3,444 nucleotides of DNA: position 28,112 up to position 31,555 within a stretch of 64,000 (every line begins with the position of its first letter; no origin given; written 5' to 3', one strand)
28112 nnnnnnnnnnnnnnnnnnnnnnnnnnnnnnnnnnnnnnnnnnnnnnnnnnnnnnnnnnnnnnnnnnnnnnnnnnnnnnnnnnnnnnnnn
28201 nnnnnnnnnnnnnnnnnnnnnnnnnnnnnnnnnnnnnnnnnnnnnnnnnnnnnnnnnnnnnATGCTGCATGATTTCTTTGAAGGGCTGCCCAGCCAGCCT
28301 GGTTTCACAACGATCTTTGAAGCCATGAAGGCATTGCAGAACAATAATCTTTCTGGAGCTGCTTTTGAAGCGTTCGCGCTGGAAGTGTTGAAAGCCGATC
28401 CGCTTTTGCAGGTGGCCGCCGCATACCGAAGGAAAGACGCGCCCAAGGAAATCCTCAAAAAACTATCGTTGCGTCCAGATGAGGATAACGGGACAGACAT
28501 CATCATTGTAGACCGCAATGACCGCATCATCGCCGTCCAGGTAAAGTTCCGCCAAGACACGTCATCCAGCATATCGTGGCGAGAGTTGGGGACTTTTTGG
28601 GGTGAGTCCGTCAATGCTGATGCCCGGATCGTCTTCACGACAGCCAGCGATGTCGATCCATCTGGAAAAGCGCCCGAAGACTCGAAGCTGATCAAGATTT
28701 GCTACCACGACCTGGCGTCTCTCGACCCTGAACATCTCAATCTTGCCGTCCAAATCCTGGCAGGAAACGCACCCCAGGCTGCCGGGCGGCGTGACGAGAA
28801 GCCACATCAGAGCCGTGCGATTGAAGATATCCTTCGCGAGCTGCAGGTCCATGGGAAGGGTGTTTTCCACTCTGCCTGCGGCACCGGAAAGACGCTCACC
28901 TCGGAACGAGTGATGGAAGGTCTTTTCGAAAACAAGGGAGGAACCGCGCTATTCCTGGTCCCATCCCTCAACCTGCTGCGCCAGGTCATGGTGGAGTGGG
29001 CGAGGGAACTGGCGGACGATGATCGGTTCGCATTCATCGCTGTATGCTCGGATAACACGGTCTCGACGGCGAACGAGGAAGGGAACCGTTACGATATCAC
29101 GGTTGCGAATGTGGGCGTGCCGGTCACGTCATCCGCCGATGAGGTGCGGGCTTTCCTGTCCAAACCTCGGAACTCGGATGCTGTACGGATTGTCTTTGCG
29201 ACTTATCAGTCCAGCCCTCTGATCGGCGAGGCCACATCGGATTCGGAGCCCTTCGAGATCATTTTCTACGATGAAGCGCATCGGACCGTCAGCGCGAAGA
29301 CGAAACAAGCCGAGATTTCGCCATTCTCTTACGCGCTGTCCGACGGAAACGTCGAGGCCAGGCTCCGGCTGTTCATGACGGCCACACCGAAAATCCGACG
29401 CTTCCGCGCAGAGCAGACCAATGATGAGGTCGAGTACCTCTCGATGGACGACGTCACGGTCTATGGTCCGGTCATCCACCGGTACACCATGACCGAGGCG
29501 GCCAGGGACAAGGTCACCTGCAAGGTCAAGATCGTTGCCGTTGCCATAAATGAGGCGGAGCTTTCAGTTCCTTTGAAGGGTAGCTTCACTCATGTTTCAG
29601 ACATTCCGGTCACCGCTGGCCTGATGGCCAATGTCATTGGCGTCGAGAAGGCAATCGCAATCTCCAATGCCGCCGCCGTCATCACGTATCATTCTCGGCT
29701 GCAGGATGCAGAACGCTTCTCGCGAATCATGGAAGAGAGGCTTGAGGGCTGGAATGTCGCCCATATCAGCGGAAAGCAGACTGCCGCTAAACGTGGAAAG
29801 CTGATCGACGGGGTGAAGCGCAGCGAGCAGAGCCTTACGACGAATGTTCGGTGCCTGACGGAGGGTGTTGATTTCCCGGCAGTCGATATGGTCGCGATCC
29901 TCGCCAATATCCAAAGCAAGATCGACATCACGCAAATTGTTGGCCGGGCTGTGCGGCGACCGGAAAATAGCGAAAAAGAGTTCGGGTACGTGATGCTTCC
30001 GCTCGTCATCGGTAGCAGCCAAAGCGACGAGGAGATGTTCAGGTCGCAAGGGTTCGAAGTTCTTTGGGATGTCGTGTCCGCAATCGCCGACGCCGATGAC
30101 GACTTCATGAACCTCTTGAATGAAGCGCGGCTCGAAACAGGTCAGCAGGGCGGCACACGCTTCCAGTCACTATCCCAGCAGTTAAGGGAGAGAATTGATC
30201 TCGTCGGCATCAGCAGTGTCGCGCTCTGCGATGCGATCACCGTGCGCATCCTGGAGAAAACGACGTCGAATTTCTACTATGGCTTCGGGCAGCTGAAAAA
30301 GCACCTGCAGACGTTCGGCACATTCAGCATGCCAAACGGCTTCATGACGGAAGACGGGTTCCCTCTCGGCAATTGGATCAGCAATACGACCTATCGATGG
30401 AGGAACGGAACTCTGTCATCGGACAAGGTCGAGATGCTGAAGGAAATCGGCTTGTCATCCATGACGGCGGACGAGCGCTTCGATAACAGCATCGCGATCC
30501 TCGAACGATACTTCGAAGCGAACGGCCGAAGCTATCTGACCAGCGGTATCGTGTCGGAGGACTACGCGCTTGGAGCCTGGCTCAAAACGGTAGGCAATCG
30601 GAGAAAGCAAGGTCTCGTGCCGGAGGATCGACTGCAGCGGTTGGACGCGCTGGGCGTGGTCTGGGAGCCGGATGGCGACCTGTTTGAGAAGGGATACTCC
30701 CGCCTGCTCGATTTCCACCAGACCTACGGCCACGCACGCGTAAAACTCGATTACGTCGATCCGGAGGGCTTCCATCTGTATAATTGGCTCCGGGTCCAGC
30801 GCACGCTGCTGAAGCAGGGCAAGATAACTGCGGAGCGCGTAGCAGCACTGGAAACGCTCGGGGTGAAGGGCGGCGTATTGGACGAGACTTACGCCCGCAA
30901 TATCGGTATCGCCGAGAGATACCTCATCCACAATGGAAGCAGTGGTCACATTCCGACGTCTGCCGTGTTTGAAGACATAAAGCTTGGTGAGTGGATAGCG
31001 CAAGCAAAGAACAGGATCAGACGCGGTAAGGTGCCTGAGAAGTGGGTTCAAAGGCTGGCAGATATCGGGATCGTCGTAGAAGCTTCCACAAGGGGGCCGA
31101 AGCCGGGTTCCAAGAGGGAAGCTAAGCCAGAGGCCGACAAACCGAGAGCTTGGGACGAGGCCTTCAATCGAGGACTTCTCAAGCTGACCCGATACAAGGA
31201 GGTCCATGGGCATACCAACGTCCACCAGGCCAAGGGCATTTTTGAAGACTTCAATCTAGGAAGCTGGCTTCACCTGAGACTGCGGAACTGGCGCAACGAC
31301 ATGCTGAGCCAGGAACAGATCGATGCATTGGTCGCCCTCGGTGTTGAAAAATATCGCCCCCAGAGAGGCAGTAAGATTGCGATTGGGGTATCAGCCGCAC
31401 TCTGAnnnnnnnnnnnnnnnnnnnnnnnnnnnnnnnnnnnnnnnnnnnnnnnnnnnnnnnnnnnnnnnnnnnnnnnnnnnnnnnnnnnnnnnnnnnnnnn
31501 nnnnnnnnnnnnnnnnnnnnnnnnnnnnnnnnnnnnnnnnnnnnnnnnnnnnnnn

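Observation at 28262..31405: Single-polypeptide Mrr-like nuclease + SF2 DEAH helicase + five HA repeats: candidate restriction or defence enzyme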

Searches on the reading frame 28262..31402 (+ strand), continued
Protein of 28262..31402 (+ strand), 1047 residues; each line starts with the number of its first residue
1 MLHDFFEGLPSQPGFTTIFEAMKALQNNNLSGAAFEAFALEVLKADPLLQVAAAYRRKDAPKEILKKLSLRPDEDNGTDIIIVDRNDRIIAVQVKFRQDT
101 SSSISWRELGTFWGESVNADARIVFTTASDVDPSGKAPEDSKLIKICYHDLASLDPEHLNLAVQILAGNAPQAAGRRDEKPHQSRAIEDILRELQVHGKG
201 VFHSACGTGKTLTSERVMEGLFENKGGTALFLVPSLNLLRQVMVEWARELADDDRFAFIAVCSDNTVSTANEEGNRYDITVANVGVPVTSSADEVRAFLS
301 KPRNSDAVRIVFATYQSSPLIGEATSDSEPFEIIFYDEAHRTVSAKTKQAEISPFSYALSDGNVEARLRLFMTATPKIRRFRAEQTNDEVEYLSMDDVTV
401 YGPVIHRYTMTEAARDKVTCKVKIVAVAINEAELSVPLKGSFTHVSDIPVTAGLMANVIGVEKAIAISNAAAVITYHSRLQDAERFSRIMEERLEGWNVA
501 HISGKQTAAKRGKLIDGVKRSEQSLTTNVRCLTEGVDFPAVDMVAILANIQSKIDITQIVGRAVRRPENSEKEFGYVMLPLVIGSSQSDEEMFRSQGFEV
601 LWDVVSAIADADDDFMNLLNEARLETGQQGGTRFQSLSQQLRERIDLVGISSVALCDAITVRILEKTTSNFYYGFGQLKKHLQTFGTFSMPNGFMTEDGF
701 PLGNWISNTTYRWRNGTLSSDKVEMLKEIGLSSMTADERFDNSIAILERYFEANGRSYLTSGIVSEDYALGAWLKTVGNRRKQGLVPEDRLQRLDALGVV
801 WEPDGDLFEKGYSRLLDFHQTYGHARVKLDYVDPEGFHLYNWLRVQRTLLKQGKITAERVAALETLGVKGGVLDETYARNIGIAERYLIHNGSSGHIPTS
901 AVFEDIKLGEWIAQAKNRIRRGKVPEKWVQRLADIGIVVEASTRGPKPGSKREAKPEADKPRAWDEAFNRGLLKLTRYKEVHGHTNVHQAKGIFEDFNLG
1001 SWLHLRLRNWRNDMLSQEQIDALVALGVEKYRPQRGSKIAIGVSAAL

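Call 60: get_annotated_region(hit=H2, flank=5000)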
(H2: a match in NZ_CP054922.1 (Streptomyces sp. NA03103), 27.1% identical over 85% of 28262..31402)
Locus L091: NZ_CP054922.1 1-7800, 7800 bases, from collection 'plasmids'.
description: Streptomyces sp. NA03103 plasmid unnamed2, complete sequence
organism: Streptomyces sp. NA03103 (NCBI taxid 2742134)
taxonomy: Bacteria; Actinomycetota; Actinomycetes; Kitasatosporales; Streptomycetaceae; Streptomyces; Streptomyces sp. NA03103
host: -; source: Single cell,marine sediment; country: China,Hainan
typing (MOB-suite, as given by PLSDB): mobilizable; replicon rep_cluster_1910,rep_cluster_40; relaxase MOBF
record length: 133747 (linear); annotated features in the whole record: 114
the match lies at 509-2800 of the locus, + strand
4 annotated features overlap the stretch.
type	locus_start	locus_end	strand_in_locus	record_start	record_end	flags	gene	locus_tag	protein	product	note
CDS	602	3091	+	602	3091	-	-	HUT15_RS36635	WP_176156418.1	DEAD/DEAH box helicase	-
CDS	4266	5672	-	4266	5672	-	-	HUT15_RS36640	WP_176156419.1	HEPN domain-containing protein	-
CDS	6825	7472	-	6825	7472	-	cas6e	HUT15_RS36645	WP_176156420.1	type I-E CRISPR-associated protein Cas6/Cse3/CasE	GO:0043571 - maintenance of CRISPR repeat elements [Evidence IEA]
CDS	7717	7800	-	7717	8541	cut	cas5e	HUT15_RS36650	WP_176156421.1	type I-E CRISPR-associated protein Cas5/CasD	GO:0043571 - maintenance of CRISPR repeat elements [Evidence IEA]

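Call 69: search_protein_families(library=padloc, alignment_id=A2, max_evalue=1e-10)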
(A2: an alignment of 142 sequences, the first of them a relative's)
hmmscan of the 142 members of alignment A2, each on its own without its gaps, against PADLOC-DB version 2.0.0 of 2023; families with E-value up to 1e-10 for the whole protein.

A. member 1, L011:2945-5839:- (965 aa): 0 families

B. families by the number of members that match (of 142 scanned): 108 families (the first 25 are shown)
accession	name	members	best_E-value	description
PDLC03920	MkoA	3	4.2e-96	-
PDLC04054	PD-T4-6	2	5e-84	-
PDLC04053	PD-T4-6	2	2.5e-79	-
PDLC03921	MkoA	2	1.3e-76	-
PDLC04042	PD-T4-6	2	1.1e-75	-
PDLC04039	PD-T4-6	2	5.9e-73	-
PDLC04061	PD-T4-6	2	7.2e-73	-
PDLC04043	PD-T4-6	2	1.1e-72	-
PDLC04052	PD-T4-6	2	1.1e-65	-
PDLC04041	PD-T4-6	2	1.8e-65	-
PDLC04060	PD-T4-6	2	2e-60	-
PDLC04040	PD-T4-6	2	1.3e-57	-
PDLC04057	PD-T4-6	2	2.3e-57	-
PDLC04047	PD-T4-6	2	2.4e-56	-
PDLC04138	mad6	2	3.8e-51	mads_6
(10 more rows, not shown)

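Call 71: predict_structure(alignment_id=A4)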
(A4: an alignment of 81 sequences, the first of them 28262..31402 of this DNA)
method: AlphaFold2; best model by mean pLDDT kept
length: 1047 residues; sequences in the alignment: 81
mean_pLDDT: 85.0   pTM: 0.72
mean pLDDT of the five models: 85.0, 83.7, 82.8, 82.4, 82.2
residues with pLDDT >= 90: 520; 70-90: 397; 50-70: 75; < 50: 55
segments of 3 or more residues with pLDDT < 50: 268-276, 380-389, 942-962, 1034-1042, 1044-1047
pLDDT, mean of each block of 10 residues (from residue 1): 92 91 92 96 92 95 95 91 94 94 89 91 92 62 83 85 91 85 97 97 92 96 92 90 92 91 64 52 81 94 83 95 94 95 67 86 95 74 46 80 94 94 95 73 67 91 96 92 93 93 79 85 90 72 92 87 91 95 81 82 93 93 89 90 93 89 93 96 88 90 93 86 92 73 90 80 80 87 88 90 71 93 85 83 84 84 85 76 91 79 88 86 84 85 43 37 71 93 83 82 89 85 87 48 46
secondary structure, 60 per line:
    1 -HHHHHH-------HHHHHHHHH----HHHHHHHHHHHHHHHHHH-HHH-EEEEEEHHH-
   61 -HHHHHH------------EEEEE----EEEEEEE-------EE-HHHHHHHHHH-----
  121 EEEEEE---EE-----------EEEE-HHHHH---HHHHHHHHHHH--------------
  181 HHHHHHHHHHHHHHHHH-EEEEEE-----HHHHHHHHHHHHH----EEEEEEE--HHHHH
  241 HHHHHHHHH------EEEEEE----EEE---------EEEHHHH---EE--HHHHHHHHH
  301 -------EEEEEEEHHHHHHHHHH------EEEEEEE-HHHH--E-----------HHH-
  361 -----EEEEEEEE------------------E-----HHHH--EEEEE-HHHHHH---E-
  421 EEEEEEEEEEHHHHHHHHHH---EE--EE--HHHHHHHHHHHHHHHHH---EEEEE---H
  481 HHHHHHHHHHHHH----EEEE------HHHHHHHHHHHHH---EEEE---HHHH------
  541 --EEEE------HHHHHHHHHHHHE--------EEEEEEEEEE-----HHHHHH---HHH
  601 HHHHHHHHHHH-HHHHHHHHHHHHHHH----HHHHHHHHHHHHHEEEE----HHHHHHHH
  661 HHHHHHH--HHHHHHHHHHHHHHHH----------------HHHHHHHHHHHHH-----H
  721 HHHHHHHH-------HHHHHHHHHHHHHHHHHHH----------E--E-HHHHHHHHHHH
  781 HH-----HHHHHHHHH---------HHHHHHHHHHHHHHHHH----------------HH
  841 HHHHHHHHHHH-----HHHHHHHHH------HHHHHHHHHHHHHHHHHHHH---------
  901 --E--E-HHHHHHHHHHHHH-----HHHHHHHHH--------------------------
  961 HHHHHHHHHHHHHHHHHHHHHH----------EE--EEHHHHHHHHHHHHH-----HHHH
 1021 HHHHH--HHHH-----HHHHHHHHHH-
elements in order (helices of 4 or more, strands of 3 or more residues): H2-7 H15-23 H28-45 E51-56 H62-67 E80-84 E89-95 H106-115 E121-126 E143-146 H148-152 H156-166 H181-197 E199-204 H210-222 E227-233 H236-249 E256-261 E266-268 E278-280 H281-284 H292-300 E308-314 H315-324 E331-337 H339-342 E366-373 H398-401 E404-408 H410-415 E421-430 H431-440 H452-468 E472-476 H480-493 E498-501 H508-520 E524-527 H531-534 E543-546 H553-564 E574-583 H589-594 H598-611 H613-627 H632-644 E645-648 H653-667 H670-685 H702-714 H720-728 H736-754 H770-782 H788-796 H806-822 H839-851 H857-865 H872-891 H908-920 H926-934 H961-982 H999-1011 H1017-1025 H1028-1031 H1037-1046

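Call 73: fold_search(model_id=the predicted structure, library=pdb)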
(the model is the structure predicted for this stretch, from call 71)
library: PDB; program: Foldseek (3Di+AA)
matches with E <= 10: 1472; with E <= 0.001: 603
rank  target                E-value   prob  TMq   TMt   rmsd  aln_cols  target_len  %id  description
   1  4xqk_A                4.2e-34  1.00  0.49  0.35  21.6       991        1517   19  ATP-dependent Type ISP restriction-modification enzyme LlaBIII bound to DNA (released 2015-09-16)
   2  4xqk_B                7.3e-32  1.00  0.48  0.35  19.7       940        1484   20  ATP-dependent Type ISP restriction-modification enzyme LlaBIII bound to DNA (released 2015-09-16)
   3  5ffj_B                5.8e-18  1.00  0.32  0.28  21.1       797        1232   19  Structure of a nuclease-deletion mutant of the Type ISP restriction-modification enzyme LlaGI in complex with a DNA su (released 2016-03-30)
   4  5ffj_A                6.6e-13  1.00  0.18  0.18  17.6       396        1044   22  Structure of a nuclease-deletion mutant of the Type ISP restriction-modification enzyme LlaGI in complex with a DNA su (released 2016-03-30)
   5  5tnu_A                1.2e-12  1.00  0.14  0.32  21.1       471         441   15  S. tokodaii XPB II crystal structure at 3.0 Angstrom resolution (released 2017-11-01)
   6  6p4w_A                2.9e-12  1.00  0.20  0.38  10.5       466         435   15  XPB helicase in a complex with truncated Bax1 from Sulfurisphaera tokodaii at 2.96 Angstrom resolution (released 2020-06-03)
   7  7r7j_B                2.7e-11  1.00  0.25  0.42   7.6       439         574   19  Crystal structure of RadD with ADP (released 2022-04-13)
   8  8h5y_A                4.0e-11  1.00  0.24  0.41   7.6       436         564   18  Crystal structure of RadD- ADP complex (released 2023-10-18)
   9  6p4o_E                6.5e-11  1.00  0.22  0.44   9.2       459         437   15  Complex of XPB helicase with Bax1 endonuclease from Sulfurisphaera tokodaii at 3.15 Angstroms resolution (released 2020-06-03)
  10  9n6k_K                7.9e-11  1.00  0.28  0.30  31.8       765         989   13  2.88 A S.cerevisiae Chd1[L886G/L889G/L891G]-nucleosome 2:1 complex with DNA-binding domain (released 2025-06-11)
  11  8i9w_Cb               1.2e-10  1.00  0.26  0.40  33.6       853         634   14  Cryo-EM structure of a Chaetomium thermophilum pre-60S ribosomal subunit - Dbp10-3 (released 2023-05-17)
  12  7o4k_7                1.3e-10  1.00  0.26  0.42   7.2       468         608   13  Yeast TFIIH in the contracted state within the pre-initiation complex (released 2021-06-16)
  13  9n6h_K                1.7e-10  1.00  0.29  0.38  12.0       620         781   12  2.54 A S.cerevisiae Chd1[L886G/L889G/L891G]-nucleosome 1:1 complex (released 2025-06-11)
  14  8h5y_B                2.4e-10  1.00  0.24  0.41   9.2       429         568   17  Crystal structure of RadD- ADP complex (released 2023-10-18)
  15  7clg_B                3.1e-10  1.00  0.27  0.34  10.4       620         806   16  Crystal structure of the ATP-dependent restriction endonuclease SauUSI (released 2021-01-20)
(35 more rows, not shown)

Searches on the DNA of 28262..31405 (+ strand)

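Call 9: search_dna_similar(query=window:28262-31405:+, collection=plasmids, mode=near)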
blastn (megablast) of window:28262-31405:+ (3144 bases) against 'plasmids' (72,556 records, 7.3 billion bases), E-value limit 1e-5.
No match.
